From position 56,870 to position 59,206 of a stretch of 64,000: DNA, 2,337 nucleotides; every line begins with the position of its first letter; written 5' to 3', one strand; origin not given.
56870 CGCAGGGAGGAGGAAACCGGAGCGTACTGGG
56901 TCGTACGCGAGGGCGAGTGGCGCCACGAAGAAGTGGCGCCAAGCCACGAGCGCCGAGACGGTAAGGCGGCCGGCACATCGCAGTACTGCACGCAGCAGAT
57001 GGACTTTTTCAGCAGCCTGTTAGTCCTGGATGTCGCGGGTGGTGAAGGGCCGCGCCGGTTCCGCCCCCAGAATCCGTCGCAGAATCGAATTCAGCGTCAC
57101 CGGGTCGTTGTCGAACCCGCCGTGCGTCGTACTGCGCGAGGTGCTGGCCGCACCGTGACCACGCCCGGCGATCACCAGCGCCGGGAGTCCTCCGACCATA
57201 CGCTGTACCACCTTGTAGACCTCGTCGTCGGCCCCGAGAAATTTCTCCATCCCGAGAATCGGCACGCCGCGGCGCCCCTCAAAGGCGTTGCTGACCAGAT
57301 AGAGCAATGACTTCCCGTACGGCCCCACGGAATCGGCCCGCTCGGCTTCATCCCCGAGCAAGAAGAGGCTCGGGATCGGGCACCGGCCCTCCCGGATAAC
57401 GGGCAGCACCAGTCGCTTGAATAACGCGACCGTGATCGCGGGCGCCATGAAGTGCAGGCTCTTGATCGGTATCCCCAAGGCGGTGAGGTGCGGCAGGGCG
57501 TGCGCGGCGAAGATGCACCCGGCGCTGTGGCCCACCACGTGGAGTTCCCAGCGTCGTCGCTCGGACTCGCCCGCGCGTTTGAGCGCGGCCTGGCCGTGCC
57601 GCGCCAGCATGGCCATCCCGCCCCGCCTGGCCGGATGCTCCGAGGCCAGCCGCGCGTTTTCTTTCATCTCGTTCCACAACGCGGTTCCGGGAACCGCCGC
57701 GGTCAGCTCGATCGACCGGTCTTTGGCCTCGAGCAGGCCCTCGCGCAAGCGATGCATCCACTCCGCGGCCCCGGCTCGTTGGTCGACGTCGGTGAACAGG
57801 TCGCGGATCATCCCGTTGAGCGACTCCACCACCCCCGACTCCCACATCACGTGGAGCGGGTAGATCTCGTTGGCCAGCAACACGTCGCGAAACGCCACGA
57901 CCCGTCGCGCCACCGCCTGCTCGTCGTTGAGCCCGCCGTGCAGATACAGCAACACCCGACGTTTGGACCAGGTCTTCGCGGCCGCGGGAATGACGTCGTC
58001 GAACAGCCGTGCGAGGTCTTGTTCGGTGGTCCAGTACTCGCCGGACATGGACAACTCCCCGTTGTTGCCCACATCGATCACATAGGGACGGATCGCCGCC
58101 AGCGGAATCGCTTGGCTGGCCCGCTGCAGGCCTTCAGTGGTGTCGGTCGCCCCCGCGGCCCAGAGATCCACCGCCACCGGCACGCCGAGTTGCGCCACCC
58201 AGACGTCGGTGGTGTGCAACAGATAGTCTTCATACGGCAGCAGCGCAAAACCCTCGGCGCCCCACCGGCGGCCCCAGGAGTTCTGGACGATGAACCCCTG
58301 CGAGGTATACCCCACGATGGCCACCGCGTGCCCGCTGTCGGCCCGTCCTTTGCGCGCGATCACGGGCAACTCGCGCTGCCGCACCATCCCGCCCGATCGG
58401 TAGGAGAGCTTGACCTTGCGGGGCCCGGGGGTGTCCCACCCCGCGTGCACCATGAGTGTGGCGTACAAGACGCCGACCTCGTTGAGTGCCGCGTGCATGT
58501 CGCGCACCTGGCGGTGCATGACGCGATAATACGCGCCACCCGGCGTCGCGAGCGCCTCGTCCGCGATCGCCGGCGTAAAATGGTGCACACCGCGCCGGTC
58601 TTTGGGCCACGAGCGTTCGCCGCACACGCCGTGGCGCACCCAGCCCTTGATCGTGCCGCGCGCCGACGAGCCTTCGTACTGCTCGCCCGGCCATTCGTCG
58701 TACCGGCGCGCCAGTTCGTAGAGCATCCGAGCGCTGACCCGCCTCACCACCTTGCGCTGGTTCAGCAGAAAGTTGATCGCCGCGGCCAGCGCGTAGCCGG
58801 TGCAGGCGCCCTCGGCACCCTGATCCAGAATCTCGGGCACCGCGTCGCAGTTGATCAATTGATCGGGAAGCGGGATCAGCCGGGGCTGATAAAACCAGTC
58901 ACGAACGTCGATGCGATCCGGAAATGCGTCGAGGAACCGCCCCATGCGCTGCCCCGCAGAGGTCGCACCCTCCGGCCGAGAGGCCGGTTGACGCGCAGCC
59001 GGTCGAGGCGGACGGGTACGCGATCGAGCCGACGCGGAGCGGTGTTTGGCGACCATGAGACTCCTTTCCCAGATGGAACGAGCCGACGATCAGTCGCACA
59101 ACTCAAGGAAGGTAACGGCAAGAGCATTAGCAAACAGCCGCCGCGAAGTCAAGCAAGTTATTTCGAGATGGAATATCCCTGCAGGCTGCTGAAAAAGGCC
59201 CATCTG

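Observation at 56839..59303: Mobile-insertion-cassette-like unit: papain-like peptidase/alpha-beta-hydrolase fusion gene bracketed by inverted copies of a MITE-like element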

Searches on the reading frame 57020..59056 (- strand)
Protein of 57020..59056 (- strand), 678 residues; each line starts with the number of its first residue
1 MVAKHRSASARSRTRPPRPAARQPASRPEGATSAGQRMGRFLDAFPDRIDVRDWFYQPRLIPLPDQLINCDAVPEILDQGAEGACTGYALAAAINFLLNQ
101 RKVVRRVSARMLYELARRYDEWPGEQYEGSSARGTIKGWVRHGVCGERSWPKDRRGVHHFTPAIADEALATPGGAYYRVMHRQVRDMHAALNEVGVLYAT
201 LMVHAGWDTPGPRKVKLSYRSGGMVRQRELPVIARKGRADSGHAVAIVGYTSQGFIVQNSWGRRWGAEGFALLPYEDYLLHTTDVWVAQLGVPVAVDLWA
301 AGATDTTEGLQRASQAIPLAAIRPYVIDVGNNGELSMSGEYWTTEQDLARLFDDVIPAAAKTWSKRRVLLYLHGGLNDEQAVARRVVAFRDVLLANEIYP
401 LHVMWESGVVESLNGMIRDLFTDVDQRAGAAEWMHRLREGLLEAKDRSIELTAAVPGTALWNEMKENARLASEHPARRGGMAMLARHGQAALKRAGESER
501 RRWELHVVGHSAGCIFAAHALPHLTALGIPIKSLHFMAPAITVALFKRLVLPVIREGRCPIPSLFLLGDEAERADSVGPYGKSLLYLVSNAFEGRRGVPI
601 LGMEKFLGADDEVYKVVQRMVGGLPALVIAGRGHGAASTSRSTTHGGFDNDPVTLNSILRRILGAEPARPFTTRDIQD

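Call 8: search_protein_families(library=pfam, proteins=[window:57020-59056:-], max_evalue=1)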
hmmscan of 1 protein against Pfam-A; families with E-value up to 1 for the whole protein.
window:57020-59056:- (678 aa): 2 families
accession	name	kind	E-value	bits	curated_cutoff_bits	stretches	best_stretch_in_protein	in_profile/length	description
PF00112.29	Peptidase_C1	-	9.3e-07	29.6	20.7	1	73-272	14-201/220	Papain family cysteine protease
PF13529.12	Peptidase_C39_2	-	0.18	12.8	24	1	238-261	118-143/143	Peptidase_C39 like family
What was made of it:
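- Checked: Peptidase_C1 scores 29.6 bits against a cut-off of 20.7 (call 8).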

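Call 9: search_protein_families(library=padloc, proteins=[window:57020-59056:-], max_evalue=1)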
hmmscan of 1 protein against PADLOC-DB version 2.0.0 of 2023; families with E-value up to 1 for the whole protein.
window:57020-59056:- (678 aa): 0 families
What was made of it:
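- On Known anti-phage defence proteins (PADLOC): No PADLOC families matched (call 9).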

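Call 10: search_protein_families(library=ncbifam, proteins=[window:57020-59056:-], max_evalue=1)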
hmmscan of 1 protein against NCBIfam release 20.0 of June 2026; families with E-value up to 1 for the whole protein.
window:57020-59056:- (678 aa): 0 families
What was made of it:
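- Tried and rejected: Nothing matched (calls 9, 10).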

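Call 11: find_homologous_proteins(query=window:57020-59056:-)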
Query window:57020-59056:- (678 aa): 2751 proteins with E <= 0.001 among 8000 candidates; the best 120 are listed.
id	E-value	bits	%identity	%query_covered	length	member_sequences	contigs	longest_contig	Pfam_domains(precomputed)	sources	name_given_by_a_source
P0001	0.0e+0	1551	100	100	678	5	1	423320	PF00112.30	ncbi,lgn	-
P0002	0.0e+0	1393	90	96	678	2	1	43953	PF00112.30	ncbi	ncbi:MAG: C1 family peptidase [Nitrospirota bacterium]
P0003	0.0e+0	1317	88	94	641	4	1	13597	PF00112.30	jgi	jgi:hypothetical protein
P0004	0.0e+0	1317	84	100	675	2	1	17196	PF00112.30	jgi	jgi:hypothetical protein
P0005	0.0e+0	1310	87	94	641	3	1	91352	PF00112.30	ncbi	-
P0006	0.0e+0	1305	87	94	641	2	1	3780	PF00112.30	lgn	-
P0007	0.0e+0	1146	74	98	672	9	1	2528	PF00112.30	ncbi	-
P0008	0.0e+0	1145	74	99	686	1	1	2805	PF00112.30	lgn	-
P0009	0.0e+0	1144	73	100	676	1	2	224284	PF00112.30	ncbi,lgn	-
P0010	0.0e+0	1141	76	94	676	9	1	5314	PF00112.30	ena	-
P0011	0.0e+0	1108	70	99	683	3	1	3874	PF00112.30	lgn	-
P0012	0.0e+0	1041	66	97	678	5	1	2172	PF00112.30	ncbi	-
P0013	0.0e+0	1035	67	99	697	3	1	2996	PF00112.30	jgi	jgi:hypothetical protein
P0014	0.0e+0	1018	67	94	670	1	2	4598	PF00112.30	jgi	jgi:hypothetical protein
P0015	0.0e+0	1015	66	99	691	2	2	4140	PF00112.30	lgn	-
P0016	0.0e+0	1012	65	99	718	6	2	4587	PF00112.30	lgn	-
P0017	0.0e+0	1012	66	98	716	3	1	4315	PF00112.30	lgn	-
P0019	4.6e-298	1009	66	98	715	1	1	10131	PF00112.30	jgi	jgi:hypothetical protein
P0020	8.4e-297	1005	65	99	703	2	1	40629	PF00112.30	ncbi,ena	-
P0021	1.8e-296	1003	65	99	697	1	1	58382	PF00112.30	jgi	-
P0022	1.2e-295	1001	64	100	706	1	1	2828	PF00112.30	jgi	jgi:Papain family cysteine protease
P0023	1.3e-295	1001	65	98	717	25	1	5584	PF00112.30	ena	-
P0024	3.9e-295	999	65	99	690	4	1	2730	PF00112.30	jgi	-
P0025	4.4e-295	999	65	99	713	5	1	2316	PF00112.30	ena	-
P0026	4.9e-295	999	66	95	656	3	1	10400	PF00112.30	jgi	jgi:hypothetical protein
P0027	8.1e-295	998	66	99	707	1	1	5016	PF00112.30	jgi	jgi:hypothetical protein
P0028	2.3e-294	997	65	98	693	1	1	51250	PF00112.30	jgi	jgi:hypothetical protein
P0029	1.9e-293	993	66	94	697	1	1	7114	PF00112.30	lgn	-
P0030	6.2e-293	992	64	99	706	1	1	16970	PF00112.30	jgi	jgi:hypothetical protein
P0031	6.4e-293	992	65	99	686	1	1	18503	PF00112.30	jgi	jgi:hypothetical protein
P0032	1.1e-292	991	65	97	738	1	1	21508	PF00112.30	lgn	-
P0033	4.0e-292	989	63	99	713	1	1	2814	PF00112.30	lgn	-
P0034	5.7e-292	989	67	94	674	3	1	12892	PF00112.30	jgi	jgi:hypothetical protein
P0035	6.2e-292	988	64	98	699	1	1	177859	PF00112.30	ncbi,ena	-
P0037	2.6e-291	986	64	99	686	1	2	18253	PF00112.30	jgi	jgi:hypothetical protein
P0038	2.8e-291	986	64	100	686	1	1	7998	PF00112.30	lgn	-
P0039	5.9e-291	985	65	96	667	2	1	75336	PF00112.30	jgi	jgi:hypothetical protein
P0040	8.3e-291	985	65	94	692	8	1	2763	PF00112.30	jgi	jgi:hypothetical protein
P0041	1.8e-290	984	64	100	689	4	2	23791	PF00112.30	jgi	jgi:hypothetical protein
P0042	1.9e-290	984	63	99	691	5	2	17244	PF00112.30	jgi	jgi:hypothetical protein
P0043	2.7e-290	983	62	100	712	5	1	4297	PF00112.30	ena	-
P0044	3.3e-290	983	66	98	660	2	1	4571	PF00112.30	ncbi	-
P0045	4.7e-290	982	64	99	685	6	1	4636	PF00112.30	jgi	jgi:Papain family cysteine protease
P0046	6.7e-290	982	64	99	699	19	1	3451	PF00112.30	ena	-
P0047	1.9e-289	980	63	99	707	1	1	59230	PF00112.30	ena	-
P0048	4.1e-289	979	63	99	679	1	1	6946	PF00112.30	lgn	-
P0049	4.6e-289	979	62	99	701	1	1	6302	PF00112.30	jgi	jgi:hypothetical protein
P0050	4.6e-289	979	66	94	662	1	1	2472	PF00112.30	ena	-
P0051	8.6e-289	978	63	99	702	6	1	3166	PF00112.30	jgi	jgi:hypothetical protein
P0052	8.9e-289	978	62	100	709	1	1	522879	PF05990.19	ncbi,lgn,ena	-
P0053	1.8e-288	977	62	99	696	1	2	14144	PF00112.30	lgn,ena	-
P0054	2.3e-288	977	65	99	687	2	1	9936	PF00112.30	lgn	-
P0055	6.2e-288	975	63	98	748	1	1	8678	PF00112.30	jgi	jgi:hypothetical protein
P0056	6.2e-288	975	64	98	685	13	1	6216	PF00112.30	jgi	-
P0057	6.3e-288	975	63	99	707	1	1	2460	PF00112.30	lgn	-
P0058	1.7e-287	974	63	99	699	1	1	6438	PF00112.30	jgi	jgi:hypothetical protein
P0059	2.3e-287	973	63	98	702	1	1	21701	PF00112.30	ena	-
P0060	2.5e-287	973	66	95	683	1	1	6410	PF00112.30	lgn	-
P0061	6.1e-287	972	65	95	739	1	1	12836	PF00112.30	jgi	jgi:hypothetical protein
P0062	9.4e-287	971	62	98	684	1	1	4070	PF00112.30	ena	-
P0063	1.0e-286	971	64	97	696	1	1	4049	PF00112.30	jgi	jgi:hypothetical protein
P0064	1.0e-286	971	65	94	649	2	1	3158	PF00112.30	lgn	-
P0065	2.0e-286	970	65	98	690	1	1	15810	PF00112.30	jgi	jgi:hypothetical protein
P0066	2.2e-286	970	63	100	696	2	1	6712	PF00112.30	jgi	jgi:hypothetical protein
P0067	2.2e-286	970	63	99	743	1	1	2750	PF00112.30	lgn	-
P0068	2.4e-286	970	64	97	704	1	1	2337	PF00112.30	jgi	jgi:hypothetical protein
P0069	3.3e-286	970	63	100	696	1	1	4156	PF00112.30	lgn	-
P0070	5.0e-286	969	64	100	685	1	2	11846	PF00112.30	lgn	-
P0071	4.3e-285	966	64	99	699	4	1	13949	PF00112.30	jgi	jgi:hypothetical protein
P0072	5.9e-285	965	63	98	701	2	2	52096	PF00112.30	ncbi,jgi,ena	-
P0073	1.0e-284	965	63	99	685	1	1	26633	PF00112.30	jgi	jgi:hypothetical protein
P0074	1.1e-284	964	62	99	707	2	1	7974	PF00112.30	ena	-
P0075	2.3e-284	963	61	99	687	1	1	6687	PF00112.30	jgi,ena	-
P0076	3.0e-284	963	64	94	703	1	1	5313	PF00112.30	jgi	jgi:hypothetical protein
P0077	4.3e-284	963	66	94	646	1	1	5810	PF00112.30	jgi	-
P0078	2.3e-283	960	62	98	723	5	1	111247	PF00112.30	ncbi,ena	-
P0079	4.2e-283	959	63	99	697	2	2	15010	PF00112.30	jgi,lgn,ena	-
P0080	4.6e-283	959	62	99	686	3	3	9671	PF00112.30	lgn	-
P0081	6.0e-283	959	65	98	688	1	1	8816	PF00112.30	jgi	jgi:Papain family cysteine protease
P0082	6.2e-283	959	62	99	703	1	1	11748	PF00112.30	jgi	jgi:hypothetical protein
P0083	8.6e-283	958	63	99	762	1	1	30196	PF00112.30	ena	-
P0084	1.0e-282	958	64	98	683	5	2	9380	PF00112.30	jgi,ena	-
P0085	1.2e-282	958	61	100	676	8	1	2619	PF00112.30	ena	-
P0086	1.4e-282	958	62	99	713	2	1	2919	PF00112.30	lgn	-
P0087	2.0e-282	957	64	97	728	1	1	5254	PF00112.30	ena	-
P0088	4.4e-282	956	62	100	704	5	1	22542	PF00112.30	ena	-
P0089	5.9e-282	956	64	98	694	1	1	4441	PF00112.30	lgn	-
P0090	6.6e-282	955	63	98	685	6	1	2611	PF00112.30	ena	-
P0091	8.8e-282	955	61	99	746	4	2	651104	PF00112.30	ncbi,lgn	-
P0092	1.4e-281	954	62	98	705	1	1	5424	PF00112.30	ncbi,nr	ncbi:MAG TPA: C1 family peptidase [Pyrinomonadaceae bacterium]|nr:C1 family peptidase [Pyrinomonadac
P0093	1.5e-281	954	61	99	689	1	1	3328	PF00112.30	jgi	jgi:hypothetical protein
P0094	1.6e-281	954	63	98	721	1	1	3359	PF00112.30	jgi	jgi:hypothetical protein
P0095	5.8e-280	949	75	80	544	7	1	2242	PF00112.30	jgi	jgi:hypothetical protein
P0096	6.0e-280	949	62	99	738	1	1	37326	PF00112.30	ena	-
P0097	1.9e-279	947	62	99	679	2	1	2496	PF00112.30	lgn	-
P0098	2.2e-279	947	61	99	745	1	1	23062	PF00112.30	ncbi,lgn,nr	ncbi:MAG TPA: C1 family peptidase [Pyrinomonadaceae bacterium]|nr:C1 family peptidase [Pyrinomonadac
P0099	3.1e-279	946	62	98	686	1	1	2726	PF00112.30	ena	-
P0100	3.3e-279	946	63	95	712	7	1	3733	PF00112.30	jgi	jgi:hypothetical protein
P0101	6.8e-279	945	61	98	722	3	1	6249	PF00112.30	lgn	-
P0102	9.9e-279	945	62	99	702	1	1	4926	PF00112.30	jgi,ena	-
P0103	1.1e-278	945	61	98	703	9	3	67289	PF00112.30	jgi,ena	jgi:hypothetical protein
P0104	1.2e-278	945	62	96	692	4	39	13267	PF00112.30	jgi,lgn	jgi:hypothetical protein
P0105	2.0e-278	944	61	100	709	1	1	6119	PF00112.30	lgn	-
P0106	3.3e-278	943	62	100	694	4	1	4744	PF00112.30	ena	-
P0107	8.8e-278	942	63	97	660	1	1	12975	PF00112.30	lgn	-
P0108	2.7e-277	940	61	100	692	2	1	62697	PF00112.30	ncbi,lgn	ncbi:MAG: C1 family peptidase [Opitutus sp.]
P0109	3.0e-277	940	64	96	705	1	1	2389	PF00112.30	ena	-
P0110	6.6e-277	939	61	99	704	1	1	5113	PF00112.30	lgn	-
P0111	8.5e-277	938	62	98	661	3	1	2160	PF00112.30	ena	-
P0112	1.2e-276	938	62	97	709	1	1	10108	PF00112.30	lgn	-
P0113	1.7e-276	937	62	99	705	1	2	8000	PF00112.30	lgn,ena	-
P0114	1.7e-276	937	63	96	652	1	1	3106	PF00112.30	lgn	-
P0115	1.8e-276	937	62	94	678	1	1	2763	PF00112.30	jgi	jgi:papain like protease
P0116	1.8e-276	937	62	99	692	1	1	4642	PF00112.30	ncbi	-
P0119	2.8e-276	937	63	96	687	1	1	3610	PF00112.30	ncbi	-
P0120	4.6e-276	936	62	100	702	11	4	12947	PF00112.30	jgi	jgi:Papain family cysteine protease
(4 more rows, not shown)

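Call 14: find_encoding_contigs(protein=P0002, flank=6000, max_places=3)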
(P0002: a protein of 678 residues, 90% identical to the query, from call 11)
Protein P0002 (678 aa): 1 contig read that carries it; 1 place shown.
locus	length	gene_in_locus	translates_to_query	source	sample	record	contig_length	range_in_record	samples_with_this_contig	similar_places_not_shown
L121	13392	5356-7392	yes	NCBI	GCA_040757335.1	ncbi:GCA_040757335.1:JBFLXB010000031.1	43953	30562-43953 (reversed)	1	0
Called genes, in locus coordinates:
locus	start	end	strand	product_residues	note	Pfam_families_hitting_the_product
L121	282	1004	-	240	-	-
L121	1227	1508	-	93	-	PF13744:HTH_37, PF13560:HTH_31, PF01381:HTH_3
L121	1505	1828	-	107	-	PF05973:Gp49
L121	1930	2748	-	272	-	PF13490:zf-HC2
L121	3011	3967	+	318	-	PF03547:Mem_trans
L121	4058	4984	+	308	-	PF00483:NTP_transferase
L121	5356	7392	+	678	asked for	PF00112:Peptidase_C1 (weak)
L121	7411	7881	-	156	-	PF00034:Cytochrom_C, PF13442:Cytochrome_CBB3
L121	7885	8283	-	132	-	-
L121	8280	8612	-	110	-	-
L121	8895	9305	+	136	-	PF07238:PilZ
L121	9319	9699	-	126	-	-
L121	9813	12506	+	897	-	PF08335:GlnD_UR_UTase, PF27444:GlnD_3rd (faint), PF01966:HD, PF01842:ACT (faint), PF24931:ACT_ACR9_3rd, PF26956:ACT_ACR_D1 (weak)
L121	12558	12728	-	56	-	-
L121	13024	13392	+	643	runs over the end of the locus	PF14870:PSII_BNR (faint), PF07494:Reg_prop (faint), PF25852:DUF6242_C (faint), PF15902:Sortilin-Vps10 (faint)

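Call 15: find_encoding_contigs(protein=P0005, flank=6000, max_places=3)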
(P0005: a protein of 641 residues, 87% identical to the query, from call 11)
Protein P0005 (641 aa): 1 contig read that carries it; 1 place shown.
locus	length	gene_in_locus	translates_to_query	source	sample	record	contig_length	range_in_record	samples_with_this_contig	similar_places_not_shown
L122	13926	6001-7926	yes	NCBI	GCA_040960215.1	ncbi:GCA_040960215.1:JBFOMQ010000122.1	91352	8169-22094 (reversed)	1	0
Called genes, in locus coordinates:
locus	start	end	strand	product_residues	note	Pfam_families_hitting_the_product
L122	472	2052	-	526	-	PF04326:SLFN_AlbA_2 (weak)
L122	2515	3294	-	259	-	PF13490:zf-HC2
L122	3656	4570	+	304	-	PF03547:Mem_trans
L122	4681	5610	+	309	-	PF00483:NTP_transferase, PF12804:NTP_transf_3 (weak)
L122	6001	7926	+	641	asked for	PF00112:Peptidase_C1 (weak)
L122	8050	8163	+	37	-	-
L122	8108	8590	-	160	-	PF00034:Cytochrom_C, PF13442:Cytochrome_CBB3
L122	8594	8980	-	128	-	-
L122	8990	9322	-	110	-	-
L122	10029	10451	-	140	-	-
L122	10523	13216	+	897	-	PF08335:GlnD_UR_UTase, PF27444:GlnD_3rd (weak), PF01966:HD, PF01842:ACT (faint), PF24931:ACT_ACR9_3rd, PF26956:ACT_ACR_D1 (faint)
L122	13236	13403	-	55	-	-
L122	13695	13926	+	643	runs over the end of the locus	PF14870:PSII_BNR (faint), PF07494:Reg_prop (faint), PF25852:DUF6242_C (faint), PF15902:Sortilin-Vps10 (faint)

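Call 18: find_encoding_contigs(protein=P0001, flank=10000, max_places=3)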
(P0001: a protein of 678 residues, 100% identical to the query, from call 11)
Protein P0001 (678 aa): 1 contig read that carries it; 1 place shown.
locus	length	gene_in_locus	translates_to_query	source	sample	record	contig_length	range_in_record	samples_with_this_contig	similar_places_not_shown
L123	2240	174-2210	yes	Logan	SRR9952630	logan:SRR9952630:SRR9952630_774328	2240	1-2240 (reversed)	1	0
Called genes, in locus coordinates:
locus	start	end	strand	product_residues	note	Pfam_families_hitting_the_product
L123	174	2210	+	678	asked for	PF00112:Peptidase_C1 (weak)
